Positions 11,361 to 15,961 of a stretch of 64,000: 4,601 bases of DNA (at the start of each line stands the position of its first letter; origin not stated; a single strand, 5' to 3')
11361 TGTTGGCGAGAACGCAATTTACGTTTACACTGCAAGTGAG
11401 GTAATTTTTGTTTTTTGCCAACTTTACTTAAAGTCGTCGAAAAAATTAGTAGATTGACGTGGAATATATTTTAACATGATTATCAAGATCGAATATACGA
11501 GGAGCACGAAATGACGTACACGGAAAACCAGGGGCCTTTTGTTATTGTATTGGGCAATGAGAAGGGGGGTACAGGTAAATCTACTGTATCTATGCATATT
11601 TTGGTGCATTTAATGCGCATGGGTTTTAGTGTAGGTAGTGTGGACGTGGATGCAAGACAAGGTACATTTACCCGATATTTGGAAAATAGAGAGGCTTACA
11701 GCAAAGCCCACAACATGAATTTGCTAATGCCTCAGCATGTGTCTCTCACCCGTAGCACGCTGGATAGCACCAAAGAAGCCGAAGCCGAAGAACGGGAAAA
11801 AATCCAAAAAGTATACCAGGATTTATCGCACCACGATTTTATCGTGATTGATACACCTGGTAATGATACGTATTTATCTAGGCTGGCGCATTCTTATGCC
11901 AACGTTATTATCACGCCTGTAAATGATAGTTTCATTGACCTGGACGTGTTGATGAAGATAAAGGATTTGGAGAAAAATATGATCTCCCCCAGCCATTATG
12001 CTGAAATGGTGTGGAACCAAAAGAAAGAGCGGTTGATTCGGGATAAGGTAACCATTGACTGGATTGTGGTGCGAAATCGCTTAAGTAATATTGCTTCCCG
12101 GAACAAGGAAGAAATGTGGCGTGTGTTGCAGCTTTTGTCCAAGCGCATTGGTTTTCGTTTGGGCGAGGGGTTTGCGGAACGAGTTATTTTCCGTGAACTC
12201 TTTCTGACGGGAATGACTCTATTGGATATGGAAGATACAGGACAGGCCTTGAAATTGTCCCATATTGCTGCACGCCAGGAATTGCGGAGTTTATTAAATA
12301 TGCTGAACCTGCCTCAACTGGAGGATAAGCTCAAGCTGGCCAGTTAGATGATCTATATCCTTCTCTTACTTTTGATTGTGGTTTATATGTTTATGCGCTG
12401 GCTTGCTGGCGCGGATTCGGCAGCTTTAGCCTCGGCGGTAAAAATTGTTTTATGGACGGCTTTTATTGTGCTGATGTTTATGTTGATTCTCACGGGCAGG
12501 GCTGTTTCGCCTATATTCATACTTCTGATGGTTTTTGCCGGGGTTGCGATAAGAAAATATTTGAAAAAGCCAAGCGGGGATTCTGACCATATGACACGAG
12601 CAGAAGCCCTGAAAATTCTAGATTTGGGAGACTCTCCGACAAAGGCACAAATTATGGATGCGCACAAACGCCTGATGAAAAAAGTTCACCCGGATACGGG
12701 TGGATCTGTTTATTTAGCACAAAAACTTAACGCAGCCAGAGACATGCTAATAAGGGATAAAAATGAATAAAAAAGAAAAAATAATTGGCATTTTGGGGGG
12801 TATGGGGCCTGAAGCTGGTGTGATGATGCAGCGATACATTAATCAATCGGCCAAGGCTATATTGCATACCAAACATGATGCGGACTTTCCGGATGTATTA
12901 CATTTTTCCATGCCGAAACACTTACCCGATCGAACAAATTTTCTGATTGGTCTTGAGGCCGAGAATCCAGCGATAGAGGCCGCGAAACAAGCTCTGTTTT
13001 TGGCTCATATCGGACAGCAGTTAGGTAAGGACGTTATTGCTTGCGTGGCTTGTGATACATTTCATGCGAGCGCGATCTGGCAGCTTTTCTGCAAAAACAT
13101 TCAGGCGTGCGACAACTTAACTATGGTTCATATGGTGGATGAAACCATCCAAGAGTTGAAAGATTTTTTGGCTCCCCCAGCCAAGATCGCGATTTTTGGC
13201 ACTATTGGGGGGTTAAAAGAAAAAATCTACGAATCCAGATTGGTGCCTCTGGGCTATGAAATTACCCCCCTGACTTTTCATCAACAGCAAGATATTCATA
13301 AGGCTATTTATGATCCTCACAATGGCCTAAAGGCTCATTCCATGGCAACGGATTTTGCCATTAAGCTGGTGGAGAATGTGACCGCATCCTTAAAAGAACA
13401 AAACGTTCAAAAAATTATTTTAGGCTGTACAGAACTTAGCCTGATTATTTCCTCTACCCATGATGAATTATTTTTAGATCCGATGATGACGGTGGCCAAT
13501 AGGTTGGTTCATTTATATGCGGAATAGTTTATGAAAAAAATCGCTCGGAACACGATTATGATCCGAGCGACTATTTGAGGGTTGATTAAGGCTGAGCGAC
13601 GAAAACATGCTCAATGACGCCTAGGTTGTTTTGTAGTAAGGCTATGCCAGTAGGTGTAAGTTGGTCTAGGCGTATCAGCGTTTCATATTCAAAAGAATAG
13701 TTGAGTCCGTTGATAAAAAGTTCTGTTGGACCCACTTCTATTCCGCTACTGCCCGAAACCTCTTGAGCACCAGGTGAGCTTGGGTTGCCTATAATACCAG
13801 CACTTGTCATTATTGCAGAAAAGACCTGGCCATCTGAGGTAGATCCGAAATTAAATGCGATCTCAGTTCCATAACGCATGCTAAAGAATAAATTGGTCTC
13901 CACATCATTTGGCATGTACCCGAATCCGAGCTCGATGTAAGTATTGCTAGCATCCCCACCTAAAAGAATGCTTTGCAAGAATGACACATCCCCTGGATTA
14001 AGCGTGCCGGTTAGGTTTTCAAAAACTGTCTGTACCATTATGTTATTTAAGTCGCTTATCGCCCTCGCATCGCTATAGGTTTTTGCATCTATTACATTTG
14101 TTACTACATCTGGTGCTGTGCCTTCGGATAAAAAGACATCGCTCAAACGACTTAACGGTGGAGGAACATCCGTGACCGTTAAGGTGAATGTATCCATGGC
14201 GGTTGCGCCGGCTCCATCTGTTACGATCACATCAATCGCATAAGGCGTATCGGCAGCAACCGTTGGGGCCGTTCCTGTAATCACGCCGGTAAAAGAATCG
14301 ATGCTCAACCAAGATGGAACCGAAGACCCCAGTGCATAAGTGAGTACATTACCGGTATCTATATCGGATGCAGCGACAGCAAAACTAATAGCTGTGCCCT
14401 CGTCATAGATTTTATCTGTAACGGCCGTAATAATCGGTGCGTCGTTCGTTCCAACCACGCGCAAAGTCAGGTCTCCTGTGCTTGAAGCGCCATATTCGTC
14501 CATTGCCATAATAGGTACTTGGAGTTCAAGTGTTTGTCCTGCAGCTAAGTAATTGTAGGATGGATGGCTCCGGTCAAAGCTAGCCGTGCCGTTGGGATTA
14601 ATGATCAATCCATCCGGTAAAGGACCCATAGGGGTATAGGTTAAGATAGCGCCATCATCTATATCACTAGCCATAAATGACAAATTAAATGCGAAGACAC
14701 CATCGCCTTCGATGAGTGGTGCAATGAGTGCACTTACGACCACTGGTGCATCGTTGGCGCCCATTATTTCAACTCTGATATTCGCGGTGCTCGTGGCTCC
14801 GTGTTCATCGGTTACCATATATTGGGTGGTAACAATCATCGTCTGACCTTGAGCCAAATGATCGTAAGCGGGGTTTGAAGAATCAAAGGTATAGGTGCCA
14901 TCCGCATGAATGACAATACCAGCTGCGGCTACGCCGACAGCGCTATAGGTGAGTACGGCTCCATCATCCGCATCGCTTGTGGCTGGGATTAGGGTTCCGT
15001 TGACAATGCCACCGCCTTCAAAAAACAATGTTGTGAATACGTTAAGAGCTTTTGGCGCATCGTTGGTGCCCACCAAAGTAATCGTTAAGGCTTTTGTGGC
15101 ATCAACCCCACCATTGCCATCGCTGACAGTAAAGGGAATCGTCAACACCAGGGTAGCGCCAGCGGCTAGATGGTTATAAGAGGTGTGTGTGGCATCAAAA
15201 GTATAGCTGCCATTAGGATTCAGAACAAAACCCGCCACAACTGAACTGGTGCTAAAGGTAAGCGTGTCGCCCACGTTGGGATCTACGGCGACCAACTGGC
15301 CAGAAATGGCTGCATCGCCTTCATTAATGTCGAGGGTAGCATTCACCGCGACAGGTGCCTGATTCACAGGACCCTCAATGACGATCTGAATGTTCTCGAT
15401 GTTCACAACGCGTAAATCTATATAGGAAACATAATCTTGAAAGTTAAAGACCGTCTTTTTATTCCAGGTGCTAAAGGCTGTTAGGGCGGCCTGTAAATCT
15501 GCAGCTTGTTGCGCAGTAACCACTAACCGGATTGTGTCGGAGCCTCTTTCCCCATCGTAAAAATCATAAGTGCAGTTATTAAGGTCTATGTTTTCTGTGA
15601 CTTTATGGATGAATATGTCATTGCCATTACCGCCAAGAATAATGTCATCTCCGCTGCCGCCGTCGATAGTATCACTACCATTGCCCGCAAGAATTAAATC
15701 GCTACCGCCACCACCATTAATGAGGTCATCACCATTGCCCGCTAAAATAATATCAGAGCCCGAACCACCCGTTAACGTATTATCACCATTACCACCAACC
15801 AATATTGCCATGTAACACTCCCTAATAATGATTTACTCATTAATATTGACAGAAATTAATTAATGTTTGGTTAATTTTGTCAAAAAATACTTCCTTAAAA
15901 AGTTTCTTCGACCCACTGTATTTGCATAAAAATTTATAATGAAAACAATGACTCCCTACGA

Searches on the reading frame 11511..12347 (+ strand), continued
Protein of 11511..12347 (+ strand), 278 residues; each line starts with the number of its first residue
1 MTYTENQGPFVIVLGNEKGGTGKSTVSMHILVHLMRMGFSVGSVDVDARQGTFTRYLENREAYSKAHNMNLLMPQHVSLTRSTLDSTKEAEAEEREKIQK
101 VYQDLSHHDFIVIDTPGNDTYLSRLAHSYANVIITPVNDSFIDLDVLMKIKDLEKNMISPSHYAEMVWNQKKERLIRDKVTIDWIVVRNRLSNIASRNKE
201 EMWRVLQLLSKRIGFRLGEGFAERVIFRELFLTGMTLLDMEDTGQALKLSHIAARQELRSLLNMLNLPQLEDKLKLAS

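Call 63: find_related_loci(query=window:11511-12344:+, collection=metagenome_contigs, flank=10000)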
Query window:11511-12344:+ (278 aa) in metagenome_contigs; peptide patterns used: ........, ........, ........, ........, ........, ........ (x = any residue, [..] = any of these).
55 stretches matched a pattern; 4 encode a relative of the query (tblastn E <= 1e-3); 4 distinct loci.
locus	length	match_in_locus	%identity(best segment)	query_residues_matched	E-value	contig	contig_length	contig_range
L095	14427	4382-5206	83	4-278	3e-159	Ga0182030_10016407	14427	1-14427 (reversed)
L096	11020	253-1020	57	11-267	1e-99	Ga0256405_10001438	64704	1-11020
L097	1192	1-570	75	91-278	6e-106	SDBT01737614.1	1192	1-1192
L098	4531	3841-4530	56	9-239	2e-85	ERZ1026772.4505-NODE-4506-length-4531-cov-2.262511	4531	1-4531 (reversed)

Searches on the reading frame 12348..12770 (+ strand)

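Call 3: search_protein_families(library=pfam, proteins=[window:12348-12770:+], max_evalue=0.01)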
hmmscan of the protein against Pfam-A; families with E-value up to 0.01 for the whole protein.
window:12348-12770:+ (140 aa): 1 family
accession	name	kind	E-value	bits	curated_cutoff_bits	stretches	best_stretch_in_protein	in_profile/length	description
PF00226.36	DnaJ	-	0.0014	19.1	27.8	1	89-132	4-51/63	DnaJ domain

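Call 4: search_protein_families(library=ncbifam, proteins=[window:12348-12770:+], max_evalue=0.01)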
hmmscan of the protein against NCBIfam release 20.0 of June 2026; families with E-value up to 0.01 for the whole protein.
window:12348-12770:+ (140 aa): 1 family
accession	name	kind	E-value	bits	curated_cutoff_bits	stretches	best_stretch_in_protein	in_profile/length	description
NF006948.0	PRK09430.1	equivalog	0.0027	17.3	162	1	81-116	196-231/267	co-chaperone DjlA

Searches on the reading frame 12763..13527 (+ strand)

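Call 3: search_protein_families(library=pfam, proteins=[window:12763-13527:+], max_evalue=0.01)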
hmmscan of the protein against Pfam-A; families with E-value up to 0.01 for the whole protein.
window:12763-13527:+ (254 aa): 1 family
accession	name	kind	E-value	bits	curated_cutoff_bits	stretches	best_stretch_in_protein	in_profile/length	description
PF01177.27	Asp_Glu_race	-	1.3e-13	51.7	31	1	11-243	1-206/211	Asp/Glu/Hydantoin racemase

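Call 4: search_protein_families(library=ncbifam, proteins=[window:12763-13527:+], max_evalue=0.01)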
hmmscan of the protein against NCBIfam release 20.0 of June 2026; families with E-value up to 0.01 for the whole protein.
window:12763-13527:+ (254 aa): 6 families
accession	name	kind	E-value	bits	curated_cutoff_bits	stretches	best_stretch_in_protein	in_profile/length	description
TIGR00035.1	asp_race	subfamily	1.1e-31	110.3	93.1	1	5-251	2-226/236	amino acid racemase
NF052483.1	racemase_CuyB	equivalog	2e-30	106.5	190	1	8-250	1-223/225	cysteate racemase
NF007569.0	PRK10200.1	equivalog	8.7e-09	35.4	417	1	6-236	2-211/230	aspartate/glutamate racemase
TIGR00067.1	glut_race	equivalog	0.0015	18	146.65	0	93-231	65-189/251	glutamate racemase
NF002035.0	PRK00865.1-3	equivalog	0.0046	16.6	328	0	140-230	110-192/267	glutamate racemase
TIGR00064.1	ftsY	equivalog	0.0085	15.4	260.7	0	80-108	99-126/279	signal recognition particle-docking protein FtsY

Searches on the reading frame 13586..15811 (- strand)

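Call 3: search_protein_families(library=pfam, proteins=[window:13586-15811:-], max_evalue=0.01)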
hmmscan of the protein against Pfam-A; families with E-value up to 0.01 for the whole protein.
window:13586-15811:- (741 aa): 7 families
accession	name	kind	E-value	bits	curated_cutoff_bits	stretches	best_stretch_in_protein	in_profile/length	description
PF17963.7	Big_9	-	7.2e-25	88.1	23.6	4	150-244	1-88/89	Bacterial Ig domain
PF17803.7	Cadherin_4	-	1.7e-22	80.1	25.1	4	141-205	3-71/71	Bacterial cadherin-like domain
PF05345.18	He_PIG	-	1.2e-17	64.6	24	1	458-547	1-96/96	Putative Ig domain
PF00353.25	HemolysinCabind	-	5.4e-12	45.9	23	2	6-40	2-36/36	RTX calcium-binding nonapeptide repeat (4 copies)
PF17892.7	Cadherin_5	-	2.2e-07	31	26.5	2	250-349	2-97/98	Cadherin-like domain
PF18957.6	RibLong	-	0.0011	20.2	27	1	490-546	36-92/93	Long Rib domain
PF18911.6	PKD_4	-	0.0061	17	27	0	456-493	1-38/85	PKD domain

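Call 4: search_protein_families(library=ncbifam, proteins=[window:13586-15811:-], max_evalue=0.01)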
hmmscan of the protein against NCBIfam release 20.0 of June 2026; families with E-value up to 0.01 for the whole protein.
window:13586-15811:- (741 aa): 12 families
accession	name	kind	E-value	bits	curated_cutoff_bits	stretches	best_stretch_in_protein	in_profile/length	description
TIGR01965.1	VCBS_repeat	domain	4.7e-26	90.8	15.5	3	170-258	1-89/99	VCBS domain-containing protein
NF038112.1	myxo_dep_M36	subfamily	5.5e-16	56.9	1500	2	417-550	1247-1379/1604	myxosortase-dependent M36 family metallopeptidase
NF046115.1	Ca_rpt_SMc04171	equivalog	8.6e-12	45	625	1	6-99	273-361/574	SMc04171 family calcium-binding repeat protein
NF033943.0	RTX_toxin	subfamily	2.1e-11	42.8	1000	1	3-73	734-805/930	RTX family hemolysin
TIGR03660.1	T1SS_rpt_143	domain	3.4e-11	43.2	66.05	1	272-361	31-119/143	T1SS-143 repeat domain-containing protein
NF053766.1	ZapA_metallo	exception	5.7e-10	38.8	940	1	14-97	334-416/483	ZapA family metalloprotease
NF012211.1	tand_rpt_95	domain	1e-09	38.2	90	1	278-359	19-94/98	tandem-95 repeat protein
NF035945.1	Zn_serralysin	subfamily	4.9e-08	32.6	500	1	42-135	342-436/462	serralysin family metalloprotease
NF033203.1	entero_EhxA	exception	1.8e-07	29.7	2000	1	4-70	768-834/997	enterohemolysin EhxA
NF052676.1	YPYG_dom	domain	7.1e-07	29.2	30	1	322-362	37-77/79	YPYG domain-containing protein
NF052454.1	BtaGlycanEglC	equivalog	0.0012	17.9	700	1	38-77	110-149/459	endo-1,3-1,4-beta-glycanase EglC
NF050046.1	PueAB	exception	0.002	16.6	670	0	4-41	508-545/616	polyurethane esterase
